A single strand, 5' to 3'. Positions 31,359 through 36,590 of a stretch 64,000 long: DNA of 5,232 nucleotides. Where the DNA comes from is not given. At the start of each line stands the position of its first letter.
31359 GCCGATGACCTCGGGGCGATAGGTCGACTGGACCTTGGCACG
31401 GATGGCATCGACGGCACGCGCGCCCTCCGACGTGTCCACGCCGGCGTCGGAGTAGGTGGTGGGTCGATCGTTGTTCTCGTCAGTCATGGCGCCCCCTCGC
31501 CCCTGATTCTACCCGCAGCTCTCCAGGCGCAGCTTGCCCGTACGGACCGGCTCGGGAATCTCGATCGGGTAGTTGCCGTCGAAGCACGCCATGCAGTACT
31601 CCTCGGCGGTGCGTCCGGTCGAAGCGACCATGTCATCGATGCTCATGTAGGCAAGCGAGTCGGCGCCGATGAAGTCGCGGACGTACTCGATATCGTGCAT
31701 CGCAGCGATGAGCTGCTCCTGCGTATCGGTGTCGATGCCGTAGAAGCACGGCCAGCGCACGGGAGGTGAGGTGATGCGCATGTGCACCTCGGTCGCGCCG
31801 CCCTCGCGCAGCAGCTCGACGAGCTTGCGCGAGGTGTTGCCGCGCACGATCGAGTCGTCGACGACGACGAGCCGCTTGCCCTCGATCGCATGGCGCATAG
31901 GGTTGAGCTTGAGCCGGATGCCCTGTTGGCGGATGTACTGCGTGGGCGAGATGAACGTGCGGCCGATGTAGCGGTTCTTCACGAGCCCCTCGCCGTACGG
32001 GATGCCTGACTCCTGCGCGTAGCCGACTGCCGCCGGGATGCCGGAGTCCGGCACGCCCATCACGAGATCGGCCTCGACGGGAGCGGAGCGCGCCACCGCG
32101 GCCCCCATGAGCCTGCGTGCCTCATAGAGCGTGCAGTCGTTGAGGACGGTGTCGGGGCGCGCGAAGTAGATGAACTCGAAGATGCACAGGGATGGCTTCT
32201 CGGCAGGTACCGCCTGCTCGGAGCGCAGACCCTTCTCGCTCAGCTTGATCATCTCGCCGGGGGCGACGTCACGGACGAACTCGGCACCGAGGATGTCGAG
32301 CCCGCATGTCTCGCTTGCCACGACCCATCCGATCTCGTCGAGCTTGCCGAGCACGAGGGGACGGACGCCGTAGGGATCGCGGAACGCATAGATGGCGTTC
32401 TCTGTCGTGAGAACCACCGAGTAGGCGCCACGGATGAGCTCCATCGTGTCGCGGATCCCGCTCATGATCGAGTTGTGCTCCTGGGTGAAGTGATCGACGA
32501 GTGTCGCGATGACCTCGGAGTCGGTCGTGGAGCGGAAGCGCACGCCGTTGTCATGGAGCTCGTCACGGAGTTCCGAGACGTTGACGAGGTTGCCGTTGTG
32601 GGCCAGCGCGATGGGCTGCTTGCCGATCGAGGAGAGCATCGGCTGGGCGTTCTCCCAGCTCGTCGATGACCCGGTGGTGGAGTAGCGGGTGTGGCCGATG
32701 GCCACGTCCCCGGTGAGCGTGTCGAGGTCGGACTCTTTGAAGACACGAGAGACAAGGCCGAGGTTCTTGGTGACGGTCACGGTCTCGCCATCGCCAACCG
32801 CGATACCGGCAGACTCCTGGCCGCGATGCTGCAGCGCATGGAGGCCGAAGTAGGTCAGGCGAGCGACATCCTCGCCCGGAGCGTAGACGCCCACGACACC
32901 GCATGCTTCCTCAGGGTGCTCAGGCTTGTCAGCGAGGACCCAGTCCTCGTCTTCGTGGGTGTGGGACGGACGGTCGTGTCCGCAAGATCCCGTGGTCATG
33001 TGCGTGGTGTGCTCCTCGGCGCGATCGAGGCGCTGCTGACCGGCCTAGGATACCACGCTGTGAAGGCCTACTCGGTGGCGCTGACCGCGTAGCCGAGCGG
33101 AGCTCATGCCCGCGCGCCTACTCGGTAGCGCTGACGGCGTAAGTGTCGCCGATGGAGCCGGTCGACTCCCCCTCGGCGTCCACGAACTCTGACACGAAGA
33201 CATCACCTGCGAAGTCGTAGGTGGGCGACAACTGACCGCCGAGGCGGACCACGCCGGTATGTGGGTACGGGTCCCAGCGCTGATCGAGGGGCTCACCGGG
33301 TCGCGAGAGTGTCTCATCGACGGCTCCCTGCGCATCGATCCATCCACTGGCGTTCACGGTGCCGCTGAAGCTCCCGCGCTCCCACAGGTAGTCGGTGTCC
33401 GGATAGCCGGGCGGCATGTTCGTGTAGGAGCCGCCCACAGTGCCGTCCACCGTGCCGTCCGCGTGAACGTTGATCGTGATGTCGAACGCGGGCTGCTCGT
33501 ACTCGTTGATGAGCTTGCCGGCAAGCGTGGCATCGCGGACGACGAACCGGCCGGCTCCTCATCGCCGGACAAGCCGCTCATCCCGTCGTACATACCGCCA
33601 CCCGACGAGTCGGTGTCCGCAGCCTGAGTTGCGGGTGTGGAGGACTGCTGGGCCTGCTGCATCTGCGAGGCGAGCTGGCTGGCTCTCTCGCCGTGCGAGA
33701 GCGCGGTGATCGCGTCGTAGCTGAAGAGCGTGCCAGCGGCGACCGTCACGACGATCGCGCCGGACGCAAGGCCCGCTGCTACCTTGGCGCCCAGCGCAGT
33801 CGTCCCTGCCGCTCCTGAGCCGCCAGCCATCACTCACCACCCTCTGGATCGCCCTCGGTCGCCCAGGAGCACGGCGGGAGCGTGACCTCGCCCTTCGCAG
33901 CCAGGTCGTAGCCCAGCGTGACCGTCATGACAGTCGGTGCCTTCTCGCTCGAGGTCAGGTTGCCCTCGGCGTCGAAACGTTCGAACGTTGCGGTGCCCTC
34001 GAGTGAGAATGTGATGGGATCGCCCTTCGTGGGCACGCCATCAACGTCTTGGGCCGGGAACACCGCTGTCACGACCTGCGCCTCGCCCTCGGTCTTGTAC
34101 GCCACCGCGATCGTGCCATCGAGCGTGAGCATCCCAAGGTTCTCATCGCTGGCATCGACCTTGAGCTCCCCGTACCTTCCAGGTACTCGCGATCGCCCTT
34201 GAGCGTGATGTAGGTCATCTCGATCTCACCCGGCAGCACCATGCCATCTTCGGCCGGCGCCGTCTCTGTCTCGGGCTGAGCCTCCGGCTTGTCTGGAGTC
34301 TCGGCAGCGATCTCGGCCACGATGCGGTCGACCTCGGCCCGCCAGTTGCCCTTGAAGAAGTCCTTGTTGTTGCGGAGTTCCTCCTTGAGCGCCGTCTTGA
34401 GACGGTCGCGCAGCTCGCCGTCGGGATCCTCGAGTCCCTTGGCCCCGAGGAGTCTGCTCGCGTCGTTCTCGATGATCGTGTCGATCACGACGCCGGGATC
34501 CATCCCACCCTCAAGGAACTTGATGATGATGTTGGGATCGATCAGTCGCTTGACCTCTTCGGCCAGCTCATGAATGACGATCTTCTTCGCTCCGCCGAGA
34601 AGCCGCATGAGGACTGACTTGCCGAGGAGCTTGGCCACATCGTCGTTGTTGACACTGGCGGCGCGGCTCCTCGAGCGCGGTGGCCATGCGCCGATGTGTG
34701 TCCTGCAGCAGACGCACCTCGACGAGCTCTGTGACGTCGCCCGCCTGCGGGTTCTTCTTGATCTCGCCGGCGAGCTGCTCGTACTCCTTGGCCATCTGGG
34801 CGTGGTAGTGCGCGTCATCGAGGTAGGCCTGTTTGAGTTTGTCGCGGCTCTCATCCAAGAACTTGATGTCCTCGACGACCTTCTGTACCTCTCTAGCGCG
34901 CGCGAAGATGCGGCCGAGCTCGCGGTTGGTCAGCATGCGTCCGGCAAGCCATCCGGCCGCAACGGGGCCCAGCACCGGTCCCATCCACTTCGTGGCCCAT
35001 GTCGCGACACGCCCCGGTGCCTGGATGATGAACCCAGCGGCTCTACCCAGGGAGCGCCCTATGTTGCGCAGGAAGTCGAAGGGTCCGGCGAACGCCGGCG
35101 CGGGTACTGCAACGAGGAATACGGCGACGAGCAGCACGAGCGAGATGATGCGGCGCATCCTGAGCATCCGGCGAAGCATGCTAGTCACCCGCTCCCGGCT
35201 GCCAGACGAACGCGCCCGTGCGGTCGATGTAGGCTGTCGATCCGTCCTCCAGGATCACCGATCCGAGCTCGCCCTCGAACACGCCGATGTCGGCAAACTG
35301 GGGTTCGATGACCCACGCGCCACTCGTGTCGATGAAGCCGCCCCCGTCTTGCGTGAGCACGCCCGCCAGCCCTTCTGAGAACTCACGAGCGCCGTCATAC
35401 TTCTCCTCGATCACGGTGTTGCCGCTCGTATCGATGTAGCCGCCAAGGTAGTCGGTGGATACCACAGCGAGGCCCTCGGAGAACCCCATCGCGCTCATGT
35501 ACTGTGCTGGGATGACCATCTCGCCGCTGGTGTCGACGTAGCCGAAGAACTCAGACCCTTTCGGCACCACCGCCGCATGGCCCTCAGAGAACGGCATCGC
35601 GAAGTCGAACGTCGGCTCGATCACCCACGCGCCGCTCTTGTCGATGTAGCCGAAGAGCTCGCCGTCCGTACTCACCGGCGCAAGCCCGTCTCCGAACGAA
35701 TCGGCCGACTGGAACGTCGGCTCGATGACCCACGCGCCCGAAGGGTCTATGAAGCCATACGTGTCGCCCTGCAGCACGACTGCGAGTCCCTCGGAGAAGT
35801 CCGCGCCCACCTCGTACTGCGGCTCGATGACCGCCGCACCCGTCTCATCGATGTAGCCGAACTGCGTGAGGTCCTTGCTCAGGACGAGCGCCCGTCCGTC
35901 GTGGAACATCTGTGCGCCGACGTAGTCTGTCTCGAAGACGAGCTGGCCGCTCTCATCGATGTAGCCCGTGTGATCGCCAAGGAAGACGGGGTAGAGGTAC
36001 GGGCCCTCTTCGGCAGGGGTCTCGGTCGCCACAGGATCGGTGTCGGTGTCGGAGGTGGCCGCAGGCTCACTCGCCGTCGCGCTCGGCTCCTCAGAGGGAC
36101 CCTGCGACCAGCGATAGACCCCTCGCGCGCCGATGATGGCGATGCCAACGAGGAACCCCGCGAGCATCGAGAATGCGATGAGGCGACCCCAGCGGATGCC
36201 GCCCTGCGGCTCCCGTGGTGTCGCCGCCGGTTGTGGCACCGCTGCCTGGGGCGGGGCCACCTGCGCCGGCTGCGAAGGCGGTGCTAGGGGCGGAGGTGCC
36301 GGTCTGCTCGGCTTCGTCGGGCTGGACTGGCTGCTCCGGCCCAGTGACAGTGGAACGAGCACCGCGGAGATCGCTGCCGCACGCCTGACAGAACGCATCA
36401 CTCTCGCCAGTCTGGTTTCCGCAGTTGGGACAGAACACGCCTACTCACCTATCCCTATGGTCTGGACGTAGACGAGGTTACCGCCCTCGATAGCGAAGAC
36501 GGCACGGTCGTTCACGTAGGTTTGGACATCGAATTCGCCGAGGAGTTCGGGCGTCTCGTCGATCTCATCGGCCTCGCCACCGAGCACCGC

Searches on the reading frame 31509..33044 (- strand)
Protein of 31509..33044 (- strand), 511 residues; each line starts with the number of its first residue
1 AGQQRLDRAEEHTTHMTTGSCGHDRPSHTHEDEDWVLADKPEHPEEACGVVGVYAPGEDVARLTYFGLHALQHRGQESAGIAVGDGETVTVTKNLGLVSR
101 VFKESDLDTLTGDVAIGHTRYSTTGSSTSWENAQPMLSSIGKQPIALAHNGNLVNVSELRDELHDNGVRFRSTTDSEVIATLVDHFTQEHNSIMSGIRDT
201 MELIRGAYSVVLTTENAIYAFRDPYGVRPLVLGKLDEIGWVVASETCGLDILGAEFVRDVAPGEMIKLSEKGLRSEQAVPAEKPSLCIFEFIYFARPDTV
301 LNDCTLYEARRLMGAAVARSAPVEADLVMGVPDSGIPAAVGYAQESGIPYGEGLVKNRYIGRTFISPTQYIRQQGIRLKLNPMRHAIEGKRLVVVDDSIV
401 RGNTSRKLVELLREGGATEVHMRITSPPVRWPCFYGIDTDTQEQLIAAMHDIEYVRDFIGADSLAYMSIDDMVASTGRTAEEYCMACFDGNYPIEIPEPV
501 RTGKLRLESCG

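Call 21: search_protein_families(library=pfam, proteins=[window:31509-33044:-], max_evalue=0.001)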
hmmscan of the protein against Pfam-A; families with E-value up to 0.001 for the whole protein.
window:31509-33044:- (511 aa): 5 families
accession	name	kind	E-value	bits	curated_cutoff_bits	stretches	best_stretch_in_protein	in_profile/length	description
PF13522.11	GATase_6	-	6e-21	75.3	27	1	111-245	9-130/130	Glutamine amidotransferase domain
PF13537.11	GATase_7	-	6.1e-20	71.9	25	1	128-246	8-118/123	Glutamine amidotransferase domain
PF00156.33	Pribosyltran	-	5.9e-10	39.1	26.3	1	319-421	25-119/158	Phosphoribosyl transferase domain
PF13230.11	GATase_4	-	2.6e-05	23.7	23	1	110-199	69-154/272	Glutamine amidotransferases class-II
PF00310.26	GATase_2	-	0.00027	20.3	19.9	0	108-155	199-237/420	Glutamine amidotransferases class-II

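Call 61: find_homologous_proteins(query=window:31509-33044:-, max_evalue=1e-50)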
Query window:31509-33044:- (511 aa): 8000 proteins with E <= 1e-50 among 8000 candidates; the best 120 are listed.
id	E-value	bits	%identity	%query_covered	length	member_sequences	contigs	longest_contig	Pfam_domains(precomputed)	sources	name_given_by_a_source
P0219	0.0e+0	1135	100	97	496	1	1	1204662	PF13230.12,PF00156.34,PF13522.12,PF13537.12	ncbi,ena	-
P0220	0.0e+0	1072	93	97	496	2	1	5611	PF00156.34,PF13522.12,PF13537.12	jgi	jgi:amidophosphoribosyltransferase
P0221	9.2e-294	993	94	90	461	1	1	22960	PF00156.34,PF13522.12,PF13537.12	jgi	jgi:amidophosphoribosyltransferase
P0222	1.1e-271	920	81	96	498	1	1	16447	PF00156.34,PF13522.12,PF13537.12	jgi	-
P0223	6.5e-270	914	80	96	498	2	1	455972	PF00156.34,PF13522.12,PF00310.27,PF13537.12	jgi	-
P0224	3.9e-269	912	82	94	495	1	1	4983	PF00156.34,PF13522.12,PF13537.12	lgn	-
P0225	1.3e-268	910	79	97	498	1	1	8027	PF00156.34,PF13522.12,PF13537.12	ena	-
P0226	1.2e-267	907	83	93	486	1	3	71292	PF00156.34,PF13522.12,PF13537.12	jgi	jgi:amidophosphoribosyltransferase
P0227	2.7e-266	902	81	93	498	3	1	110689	PF00156.34,PF13522.12,PF13537.12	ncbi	-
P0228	2.2e-265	899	81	94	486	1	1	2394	PF00156.34,PF13522.12,PF13537.12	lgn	-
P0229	5.8e-265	898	82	93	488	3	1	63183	PF00156.34,PF13522.12,PF13537.12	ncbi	-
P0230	8.4e-265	897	82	92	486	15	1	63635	PF00156.34,PF13522.12,PF13537.12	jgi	jgi:amidophosphoribosyltransferase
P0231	2.6e-264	896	82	93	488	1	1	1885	PF00156.34,PF13522.12,PF13537.12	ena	-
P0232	5.0e-264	895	82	92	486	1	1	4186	PF00156.34,PF13522.12,PF13537.12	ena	-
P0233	2.2e-263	893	80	94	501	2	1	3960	PF00156.34,PF13522.12,PF13537.12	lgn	-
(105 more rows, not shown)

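Call 62: find_encoding_contigs(protein=P0219, flank=1000, max_places=2)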
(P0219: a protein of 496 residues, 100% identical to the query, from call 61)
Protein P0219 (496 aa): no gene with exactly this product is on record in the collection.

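Call 63: list_cluster_members(proteins=[P0219, P0065, P0001, P0057])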
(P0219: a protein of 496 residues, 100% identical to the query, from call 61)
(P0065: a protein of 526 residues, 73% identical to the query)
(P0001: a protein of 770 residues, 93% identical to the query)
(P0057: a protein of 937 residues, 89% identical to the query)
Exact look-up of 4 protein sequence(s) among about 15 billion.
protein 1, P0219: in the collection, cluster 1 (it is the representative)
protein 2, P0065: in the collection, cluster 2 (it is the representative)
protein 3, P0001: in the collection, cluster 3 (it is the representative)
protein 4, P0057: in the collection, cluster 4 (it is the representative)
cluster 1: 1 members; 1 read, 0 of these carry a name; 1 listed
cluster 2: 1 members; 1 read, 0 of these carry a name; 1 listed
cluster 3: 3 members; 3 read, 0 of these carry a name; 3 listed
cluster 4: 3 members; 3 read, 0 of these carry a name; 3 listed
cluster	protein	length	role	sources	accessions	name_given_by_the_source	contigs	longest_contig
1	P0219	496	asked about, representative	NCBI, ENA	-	-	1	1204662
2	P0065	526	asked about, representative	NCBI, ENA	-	-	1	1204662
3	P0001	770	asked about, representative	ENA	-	-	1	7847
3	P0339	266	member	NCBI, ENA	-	-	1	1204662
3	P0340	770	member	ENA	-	-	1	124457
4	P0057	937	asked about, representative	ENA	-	-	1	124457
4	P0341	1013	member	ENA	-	-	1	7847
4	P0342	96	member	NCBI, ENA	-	-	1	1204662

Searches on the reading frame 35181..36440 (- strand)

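Call 21: search_protein_families(library=pfam, proteins=[window:35181-36440:-], max_evalue=0.001)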
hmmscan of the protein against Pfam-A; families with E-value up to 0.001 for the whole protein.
window:35181-36440:- (419 aa): 1 family
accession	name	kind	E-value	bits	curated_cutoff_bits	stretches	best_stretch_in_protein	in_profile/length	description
PF14903.11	WG_beta_rep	-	1.3e-66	220.7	25.6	6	263-291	1-29/35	WG containing repeat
